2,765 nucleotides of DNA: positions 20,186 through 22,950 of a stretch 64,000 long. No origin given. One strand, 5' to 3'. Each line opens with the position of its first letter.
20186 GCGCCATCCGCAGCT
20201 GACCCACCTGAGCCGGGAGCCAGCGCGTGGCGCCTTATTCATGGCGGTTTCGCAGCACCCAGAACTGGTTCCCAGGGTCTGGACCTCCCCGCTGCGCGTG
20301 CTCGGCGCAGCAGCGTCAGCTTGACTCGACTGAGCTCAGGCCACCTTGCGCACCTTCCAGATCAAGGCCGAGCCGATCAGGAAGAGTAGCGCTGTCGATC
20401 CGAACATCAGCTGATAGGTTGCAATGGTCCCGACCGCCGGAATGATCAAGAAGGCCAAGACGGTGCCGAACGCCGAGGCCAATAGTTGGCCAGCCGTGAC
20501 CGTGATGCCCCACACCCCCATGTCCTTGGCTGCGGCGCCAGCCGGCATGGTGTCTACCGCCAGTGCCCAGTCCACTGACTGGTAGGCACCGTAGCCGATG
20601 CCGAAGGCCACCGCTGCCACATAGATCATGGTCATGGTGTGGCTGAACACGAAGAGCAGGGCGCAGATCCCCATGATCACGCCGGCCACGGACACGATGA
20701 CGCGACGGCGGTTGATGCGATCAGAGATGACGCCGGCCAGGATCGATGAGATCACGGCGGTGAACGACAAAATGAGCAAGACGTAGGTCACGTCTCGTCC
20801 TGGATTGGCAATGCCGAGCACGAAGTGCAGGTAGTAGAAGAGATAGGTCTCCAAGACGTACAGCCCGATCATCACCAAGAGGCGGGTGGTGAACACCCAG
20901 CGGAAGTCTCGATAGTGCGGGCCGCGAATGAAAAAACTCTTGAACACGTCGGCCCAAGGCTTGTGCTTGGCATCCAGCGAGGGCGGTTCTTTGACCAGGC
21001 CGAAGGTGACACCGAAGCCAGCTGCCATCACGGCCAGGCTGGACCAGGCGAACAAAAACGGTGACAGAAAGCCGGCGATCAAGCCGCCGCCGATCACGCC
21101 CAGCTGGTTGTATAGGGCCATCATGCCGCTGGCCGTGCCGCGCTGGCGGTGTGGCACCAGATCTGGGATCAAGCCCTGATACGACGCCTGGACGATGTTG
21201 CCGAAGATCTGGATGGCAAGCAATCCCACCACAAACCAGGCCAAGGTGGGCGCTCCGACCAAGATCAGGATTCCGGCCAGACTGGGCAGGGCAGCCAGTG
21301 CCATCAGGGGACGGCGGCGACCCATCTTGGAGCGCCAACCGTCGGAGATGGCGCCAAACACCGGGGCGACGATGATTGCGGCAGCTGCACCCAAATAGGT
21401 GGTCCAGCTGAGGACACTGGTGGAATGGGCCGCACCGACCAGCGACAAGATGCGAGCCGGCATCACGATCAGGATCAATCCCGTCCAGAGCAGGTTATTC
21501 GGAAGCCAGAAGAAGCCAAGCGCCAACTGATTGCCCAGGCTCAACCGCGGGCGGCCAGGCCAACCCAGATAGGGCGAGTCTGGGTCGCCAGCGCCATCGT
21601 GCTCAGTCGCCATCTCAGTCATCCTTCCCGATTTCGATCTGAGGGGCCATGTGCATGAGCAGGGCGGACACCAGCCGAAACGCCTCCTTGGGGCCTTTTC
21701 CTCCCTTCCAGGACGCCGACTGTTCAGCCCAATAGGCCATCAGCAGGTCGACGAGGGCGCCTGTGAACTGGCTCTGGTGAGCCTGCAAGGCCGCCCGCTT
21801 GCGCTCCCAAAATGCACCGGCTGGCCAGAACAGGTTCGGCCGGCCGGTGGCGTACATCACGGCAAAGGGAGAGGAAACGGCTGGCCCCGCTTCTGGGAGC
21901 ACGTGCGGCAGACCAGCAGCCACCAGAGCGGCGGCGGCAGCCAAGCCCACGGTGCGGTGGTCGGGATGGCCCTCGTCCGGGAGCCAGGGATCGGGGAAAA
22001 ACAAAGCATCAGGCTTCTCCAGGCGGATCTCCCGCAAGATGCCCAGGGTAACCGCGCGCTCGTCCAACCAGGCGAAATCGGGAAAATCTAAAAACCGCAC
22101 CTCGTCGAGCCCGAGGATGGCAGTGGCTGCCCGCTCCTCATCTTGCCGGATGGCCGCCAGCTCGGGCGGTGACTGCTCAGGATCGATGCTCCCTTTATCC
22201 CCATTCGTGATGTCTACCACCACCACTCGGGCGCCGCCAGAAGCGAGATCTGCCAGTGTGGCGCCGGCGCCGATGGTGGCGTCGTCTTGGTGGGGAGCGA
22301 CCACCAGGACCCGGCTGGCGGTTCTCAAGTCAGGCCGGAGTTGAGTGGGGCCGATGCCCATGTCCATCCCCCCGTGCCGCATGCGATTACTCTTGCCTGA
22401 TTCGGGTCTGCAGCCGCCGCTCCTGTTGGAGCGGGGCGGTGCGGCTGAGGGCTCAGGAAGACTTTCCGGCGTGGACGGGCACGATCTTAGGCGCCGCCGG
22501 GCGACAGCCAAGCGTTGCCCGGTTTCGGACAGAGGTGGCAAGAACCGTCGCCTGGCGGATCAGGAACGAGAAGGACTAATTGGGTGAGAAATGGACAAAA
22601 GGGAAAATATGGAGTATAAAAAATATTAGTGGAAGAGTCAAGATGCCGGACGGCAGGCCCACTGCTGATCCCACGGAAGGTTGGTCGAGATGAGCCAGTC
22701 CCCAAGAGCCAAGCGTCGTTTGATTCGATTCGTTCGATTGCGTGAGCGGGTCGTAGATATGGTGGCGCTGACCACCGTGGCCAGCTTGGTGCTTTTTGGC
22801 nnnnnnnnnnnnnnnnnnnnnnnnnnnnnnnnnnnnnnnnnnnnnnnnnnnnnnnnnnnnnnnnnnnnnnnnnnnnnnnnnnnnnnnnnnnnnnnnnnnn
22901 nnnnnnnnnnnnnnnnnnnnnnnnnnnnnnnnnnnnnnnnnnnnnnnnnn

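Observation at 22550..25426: AT-rich-promoted DUF3494 (ice-binding-like) surface protein with variant sorting signal, paired with an extended sortase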

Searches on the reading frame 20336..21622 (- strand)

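Call 3: search_protein_families(library=pfam, proteins=[window:20336-21622:-], max_evalue=0.01)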
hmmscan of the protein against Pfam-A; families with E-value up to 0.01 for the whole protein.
window:20336-21622:- (428 aa): 2 families
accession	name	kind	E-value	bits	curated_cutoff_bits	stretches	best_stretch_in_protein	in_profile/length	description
PF07690.21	MFS_1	-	9.7e-34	117.2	33.4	1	59-382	21-346/347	Major Facilitator Superfamily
PF13347.12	MFS_2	-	9.6e-20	70.9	27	1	70-399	34-386/427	MFS/sugar transport protein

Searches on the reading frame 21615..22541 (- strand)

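Call 3: search_protein_families(library=pfam, proteins=[window:21615-22541:-], max_evalue=0.01)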
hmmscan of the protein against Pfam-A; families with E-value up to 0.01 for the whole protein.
window:21615-22541:- (308 aa): 1 family
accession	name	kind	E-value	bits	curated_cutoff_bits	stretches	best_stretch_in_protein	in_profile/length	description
PF02585.22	PIG-L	-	8.4e-28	97.9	28.2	1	79-205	1-128/129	GlcNAc-PI de-N-acetylase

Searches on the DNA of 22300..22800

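Call 31: search_rna_families(source=window, start=22300, end=22800, threshold=evalue, max_evalue=1)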
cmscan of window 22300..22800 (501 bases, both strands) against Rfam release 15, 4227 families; matches with E-value up to 1: 1.
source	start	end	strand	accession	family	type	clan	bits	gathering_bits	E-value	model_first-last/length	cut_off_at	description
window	22505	22556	-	RF03854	mir-1949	Gene; miRNA;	-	16.7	100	0.95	1-70/70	no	mir-1949 microRNA precursor family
